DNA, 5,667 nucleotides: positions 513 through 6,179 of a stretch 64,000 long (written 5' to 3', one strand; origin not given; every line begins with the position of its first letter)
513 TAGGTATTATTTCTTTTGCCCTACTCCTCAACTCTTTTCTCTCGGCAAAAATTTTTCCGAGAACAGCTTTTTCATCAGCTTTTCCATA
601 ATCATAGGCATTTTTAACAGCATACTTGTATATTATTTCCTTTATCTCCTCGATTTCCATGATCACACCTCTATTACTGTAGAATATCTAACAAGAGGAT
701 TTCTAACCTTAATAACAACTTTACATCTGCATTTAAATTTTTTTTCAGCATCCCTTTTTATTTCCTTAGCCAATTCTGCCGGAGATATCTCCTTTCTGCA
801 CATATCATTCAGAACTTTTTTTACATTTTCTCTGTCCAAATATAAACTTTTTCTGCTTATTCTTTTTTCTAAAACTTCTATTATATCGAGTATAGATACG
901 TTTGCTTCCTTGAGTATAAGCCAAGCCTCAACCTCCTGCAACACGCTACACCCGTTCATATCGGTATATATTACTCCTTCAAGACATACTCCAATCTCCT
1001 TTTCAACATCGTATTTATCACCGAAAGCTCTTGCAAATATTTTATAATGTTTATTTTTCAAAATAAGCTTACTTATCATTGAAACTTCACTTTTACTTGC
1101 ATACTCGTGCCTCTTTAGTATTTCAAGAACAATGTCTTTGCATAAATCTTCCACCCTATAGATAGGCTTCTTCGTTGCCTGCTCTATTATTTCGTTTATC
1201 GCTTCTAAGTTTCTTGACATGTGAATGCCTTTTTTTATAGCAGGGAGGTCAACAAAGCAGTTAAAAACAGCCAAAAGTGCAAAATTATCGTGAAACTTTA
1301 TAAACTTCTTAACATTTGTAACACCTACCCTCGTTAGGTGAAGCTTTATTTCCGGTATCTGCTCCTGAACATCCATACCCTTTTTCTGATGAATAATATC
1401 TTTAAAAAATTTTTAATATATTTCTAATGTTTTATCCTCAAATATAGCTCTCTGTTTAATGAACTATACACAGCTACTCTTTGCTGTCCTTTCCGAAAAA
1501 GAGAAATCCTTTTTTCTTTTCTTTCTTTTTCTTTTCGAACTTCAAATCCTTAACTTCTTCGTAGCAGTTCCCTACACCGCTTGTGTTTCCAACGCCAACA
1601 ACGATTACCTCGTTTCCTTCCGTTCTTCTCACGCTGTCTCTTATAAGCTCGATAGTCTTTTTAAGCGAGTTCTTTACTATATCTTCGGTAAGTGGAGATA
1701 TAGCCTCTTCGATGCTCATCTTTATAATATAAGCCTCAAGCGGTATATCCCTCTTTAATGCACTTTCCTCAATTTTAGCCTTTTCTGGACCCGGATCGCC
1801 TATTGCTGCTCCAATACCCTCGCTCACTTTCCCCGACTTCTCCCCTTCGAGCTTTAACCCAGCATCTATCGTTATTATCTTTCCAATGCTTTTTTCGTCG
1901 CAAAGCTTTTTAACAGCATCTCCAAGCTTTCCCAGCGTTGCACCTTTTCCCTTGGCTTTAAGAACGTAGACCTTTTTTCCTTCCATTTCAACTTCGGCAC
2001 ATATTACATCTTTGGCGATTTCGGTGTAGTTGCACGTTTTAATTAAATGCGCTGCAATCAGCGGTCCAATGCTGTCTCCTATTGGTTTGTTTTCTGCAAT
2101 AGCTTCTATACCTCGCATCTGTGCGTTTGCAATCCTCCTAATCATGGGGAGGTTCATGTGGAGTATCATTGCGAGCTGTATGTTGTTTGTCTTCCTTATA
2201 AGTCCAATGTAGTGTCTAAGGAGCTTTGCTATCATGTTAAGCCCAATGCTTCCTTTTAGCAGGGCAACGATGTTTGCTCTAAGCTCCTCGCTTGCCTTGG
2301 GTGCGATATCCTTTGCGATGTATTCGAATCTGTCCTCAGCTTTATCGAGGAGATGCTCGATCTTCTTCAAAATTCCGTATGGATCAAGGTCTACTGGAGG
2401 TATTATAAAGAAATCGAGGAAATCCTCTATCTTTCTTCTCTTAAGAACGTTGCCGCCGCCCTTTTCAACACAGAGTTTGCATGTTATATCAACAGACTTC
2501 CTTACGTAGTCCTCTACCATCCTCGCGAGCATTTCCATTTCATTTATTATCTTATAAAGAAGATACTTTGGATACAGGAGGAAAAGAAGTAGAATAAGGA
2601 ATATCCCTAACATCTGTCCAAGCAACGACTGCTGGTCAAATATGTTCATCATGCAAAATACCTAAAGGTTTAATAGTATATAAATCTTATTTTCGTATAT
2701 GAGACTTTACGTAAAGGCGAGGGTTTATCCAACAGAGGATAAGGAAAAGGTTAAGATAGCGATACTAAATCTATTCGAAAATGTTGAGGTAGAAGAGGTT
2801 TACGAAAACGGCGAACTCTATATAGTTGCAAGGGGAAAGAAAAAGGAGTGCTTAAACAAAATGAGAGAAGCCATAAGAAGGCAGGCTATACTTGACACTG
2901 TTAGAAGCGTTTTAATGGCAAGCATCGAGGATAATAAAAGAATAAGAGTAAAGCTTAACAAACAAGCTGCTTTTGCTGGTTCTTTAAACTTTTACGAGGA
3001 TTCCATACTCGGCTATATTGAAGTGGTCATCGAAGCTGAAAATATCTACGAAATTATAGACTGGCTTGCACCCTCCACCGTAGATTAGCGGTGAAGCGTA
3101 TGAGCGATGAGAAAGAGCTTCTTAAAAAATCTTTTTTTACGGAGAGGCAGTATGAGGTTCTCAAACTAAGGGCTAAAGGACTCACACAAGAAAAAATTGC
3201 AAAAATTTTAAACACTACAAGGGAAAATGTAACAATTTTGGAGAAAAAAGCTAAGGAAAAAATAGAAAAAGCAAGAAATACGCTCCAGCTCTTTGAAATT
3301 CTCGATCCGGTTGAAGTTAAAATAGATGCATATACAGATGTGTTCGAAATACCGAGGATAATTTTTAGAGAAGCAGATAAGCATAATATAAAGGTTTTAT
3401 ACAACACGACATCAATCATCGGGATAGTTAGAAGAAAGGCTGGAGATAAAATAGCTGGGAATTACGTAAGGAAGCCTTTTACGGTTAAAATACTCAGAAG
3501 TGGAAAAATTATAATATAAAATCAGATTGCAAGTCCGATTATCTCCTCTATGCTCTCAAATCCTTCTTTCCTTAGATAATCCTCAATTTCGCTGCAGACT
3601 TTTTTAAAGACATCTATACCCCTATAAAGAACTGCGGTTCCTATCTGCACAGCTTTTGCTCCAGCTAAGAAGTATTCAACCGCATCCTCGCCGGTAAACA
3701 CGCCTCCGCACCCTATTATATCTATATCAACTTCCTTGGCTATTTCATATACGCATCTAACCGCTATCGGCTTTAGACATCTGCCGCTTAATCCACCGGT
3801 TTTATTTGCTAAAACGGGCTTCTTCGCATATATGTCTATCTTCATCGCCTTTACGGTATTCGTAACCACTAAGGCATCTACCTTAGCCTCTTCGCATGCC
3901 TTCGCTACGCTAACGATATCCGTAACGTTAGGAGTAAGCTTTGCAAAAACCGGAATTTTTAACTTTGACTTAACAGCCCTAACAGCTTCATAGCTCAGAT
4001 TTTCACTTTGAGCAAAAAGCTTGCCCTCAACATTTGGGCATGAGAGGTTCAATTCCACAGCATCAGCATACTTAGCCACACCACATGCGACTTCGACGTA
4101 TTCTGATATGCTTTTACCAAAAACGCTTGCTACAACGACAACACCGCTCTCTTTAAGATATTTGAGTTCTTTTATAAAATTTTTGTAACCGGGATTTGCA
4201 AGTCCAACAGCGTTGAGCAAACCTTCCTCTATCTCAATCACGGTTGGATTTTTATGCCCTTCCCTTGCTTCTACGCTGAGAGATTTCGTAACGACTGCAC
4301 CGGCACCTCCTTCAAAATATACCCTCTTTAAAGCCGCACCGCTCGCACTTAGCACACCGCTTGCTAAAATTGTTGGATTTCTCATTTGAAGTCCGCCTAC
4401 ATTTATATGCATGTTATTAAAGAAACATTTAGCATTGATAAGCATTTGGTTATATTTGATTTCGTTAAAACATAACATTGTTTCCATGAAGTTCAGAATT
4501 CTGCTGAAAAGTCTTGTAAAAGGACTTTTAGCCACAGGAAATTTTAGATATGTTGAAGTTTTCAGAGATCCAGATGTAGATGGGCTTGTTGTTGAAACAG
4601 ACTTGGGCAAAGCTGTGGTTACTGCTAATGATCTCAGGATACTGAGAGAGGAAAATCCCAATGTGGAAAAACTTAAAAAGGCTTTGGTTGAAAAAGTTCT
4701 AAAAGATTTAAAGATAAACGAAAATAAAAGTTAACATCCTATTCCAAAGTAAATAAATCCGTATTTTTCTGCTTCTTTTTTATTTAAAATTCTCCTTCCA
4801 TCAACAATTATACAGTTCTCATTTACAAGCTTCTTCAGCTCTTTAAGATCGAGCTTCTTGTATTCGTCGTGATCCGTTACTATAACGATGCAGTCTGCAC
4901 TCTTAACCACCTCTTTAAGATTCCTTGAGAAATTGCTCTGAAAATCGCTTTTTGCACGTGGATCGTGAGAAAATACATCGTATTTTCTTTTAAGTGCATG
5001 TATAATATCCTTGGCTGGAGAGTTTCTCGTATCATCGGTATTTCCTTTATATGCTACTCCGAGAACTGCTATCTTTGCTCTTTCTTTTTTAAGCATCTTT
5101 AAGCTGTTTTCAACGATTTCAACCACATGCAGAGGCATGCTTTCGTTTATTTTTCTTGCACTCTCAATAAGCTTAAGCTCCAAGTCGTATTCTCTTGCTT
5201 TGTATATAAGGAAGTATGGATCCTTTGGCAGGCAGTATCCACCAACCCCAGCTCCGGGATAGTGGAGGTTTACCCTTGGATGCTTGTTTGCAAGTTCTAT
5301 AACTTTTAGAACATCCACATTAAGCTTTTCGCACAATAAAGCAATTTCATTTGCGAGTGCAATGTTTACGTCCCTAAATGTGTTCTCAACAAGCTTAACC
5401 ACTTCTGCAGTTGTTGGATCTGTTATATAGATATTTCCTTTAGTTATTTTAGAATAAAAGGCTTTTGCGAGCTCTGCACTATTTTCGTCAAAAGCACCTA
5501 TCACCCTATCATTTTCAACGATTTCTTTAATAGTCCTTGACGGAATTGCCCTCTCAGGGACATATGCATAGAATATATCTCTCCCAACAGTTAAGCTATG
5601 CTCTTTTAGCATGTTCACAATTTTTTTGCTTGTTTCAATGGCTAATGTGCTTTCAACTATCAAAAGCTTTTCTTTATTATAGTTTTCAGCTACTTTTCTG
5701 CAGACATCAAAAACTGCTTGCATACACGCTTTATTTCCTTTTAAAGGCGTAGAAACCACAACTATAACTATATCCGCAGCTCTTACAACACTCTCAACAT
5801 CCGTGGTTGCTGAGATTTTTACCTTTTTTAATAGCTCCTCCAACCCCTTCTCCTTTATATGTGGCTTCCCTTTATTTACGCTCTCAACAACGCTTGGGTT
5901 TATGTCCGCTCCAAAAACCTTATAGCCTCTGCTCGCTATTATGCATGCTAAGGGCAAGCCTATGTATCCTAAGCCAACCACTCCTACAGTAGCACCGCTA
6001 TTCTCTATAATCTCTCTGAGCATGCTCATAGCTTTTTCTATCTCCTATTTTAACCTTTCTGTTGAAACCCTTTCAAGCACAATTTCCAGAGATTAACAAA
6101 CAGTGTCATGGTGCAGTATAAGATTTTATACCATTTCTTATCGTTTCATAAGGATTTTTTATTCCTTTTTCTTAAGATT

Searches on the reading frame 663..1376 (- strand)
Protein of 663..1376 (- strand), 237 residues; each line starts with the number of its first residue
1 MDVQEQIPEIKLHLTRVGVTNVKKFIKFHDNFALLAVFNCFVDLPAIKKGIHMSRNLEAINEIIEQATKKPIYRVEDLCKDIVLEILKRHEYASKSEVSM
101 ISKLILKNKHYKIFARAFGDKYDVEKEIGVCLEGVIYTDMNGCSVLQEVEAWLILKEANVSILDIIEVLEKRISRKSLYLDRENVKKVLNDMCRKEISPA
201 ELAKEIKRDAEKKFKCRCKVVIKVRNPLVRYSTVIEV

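Call 25: search_protein_families(library=pfam, proteins=[window:663-1376:-], max_evalue=0.0001)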
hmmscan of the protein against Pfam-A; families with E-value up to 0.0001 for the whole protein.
window:663-1376:- (237 aa): 1 family
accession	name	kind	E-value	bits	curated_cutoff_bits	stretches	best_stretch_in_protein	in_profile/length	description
PF02649.19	GCHY-1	-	1.6e-21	77.4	25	1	2-110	3-108/260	Type I GTP cyclohydrolase folE2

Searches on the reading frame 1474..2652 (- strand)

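Call 25: search_protein_families(library=pfam, proteins=[window:1474-2652:-], max_evalue=0.0001)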
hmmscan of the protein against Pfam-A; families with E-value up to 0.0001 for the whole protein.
window:1474-2652:- (392 aa): 2 families
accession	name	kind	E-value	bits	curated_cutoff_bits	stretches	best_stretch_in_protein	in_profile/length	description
PF23542.1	DUF1512_C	-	2e-56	191.1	25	1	191-360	1-174/175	Domain of unknown function (DUF1512) C-terminal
PF07431.17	DUF1512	-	3.1e-37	128.4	25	1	17-185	9-175/177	Protein of unknown function (DUF1512) N-terminal domain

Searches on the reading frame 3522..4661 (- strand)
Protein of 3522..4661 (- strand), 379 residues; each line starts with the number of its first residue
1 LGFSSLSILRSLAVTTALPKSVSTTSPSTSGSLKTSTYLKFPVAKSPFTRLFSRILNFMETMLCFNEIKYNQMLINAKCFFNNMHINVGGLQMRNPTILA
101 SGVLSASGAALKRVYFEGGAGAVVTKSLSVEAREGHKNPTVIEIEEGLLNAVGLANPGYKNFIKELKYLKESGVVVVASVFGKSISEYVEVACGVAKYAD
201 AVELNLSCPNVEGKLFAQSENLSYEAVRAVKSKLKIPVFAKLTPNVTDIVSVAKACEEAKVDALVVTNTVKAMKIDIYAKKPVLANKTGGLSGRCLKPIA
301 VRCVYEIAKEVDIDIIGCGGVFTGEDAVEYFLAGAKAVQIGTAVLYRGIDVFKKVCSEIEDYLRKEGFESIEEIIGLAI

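Call 25: search_protein_families(library=pfam, proteins=[window:3522-4661:-], max_evalue=0.0001)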
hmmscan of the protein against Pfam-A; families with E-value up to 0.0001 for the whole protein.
window:3522-4661:- (379 aa): 5 families
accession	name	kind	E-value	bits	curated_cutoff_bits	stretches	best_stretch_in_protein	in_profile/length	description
PF01180.27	DHO_dh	-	1.1e-76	258.2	27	1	86-363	4-291/291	Dihydroorotate dehydrogenase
PF03060.21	NMO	-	1.9e-05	24.7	28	1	260-345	136-226/331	Nitronate monooxygenase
PF01070.24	FMN_dh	-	3.8e-05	23.3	24.9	0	221-347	204-308/350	FMN-dependent dehydrogenase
PF01207.24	Dus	-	8.1e-05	22.3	20.4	0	176-346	56-219/311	Dihydrouridine synthase (Dus)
PF00977.27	His_biosynth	-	9.1e-05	22.4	23.6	0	299-360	60-120/228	Histidine biosynthesis protein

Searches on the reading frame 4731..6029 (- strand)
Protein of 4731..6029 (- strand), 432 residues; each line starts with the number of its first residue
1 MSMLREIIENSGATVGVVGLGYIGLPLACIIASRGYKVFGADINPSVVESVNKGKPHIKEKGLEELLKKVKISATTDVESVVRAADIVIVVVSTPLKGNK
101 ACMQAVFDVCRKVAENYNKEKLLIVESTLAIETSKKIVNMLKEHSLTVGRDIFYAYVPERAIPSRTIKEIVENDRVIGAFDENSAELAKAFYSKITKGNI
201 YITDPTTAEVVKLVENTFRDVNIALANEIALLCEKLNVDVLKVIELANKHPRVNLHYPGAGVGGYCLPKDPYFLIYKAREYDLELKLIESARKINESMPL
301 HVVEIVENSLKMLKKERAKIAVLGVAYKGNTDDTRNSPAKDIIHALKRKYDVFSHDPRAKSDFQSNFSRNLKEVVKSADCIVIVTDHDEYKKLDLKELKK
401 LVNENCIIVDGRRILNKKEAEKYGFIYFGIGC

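Call 25: search_protein_families(library=pfam, proteins=[window:4731-6029:-], max_evalue=0.0001)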
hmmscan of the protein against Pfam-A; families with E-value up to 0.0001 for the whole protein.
window:4731-6029:- (432 aa): 7 families
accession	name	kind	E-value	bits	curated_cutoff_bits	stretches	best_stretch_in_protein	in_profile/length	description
PF03721.20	UDPG_MGDP_dh_N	-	1.3e-41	142.6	27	1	14-186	2-181/187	UDP-glucose/GDP-mannose dehydrogenase family, NAD binding domain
PF00984.24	UDPG_MGDP_dh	-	8.1e-34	116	25.4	1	207-296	2-93/94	UDP-glucose/GDP-mannose dehydrogenase family, central domain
PF03720.21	UDPG_MGDP_dh_C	-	1.2e-29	103.2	30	1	321-416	1-102/103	UDP-glucose/GDP-mannose dehydrogenase family, UDP binding domain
PF03446.21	NAD_binding_2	-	1.1e-12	48.7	21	1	14-146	1-112/161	NAD binding domain of 6-phosphogluconate dehydrogenase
PF01210.29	NAD_Gly3P_dh_N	-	3.8e-09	37.2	23.1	1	15-95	2-80/158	NAD-dependent glycerol-3-phosphate dehydrogenase N-terminus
PF02826.25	2-Hacid_dh_C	-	5.9e-08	32.7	25.1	1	7-71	31-93/178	D-isomer specific 2-hydroxyacid dehydrogenase, NAD binding domain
PF02737.24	3HCDH_N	-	4.4e-06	27.2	22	1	14-110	1-104/180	3-hydroxyacyl-CoA dehydrogenase, NAD binding domain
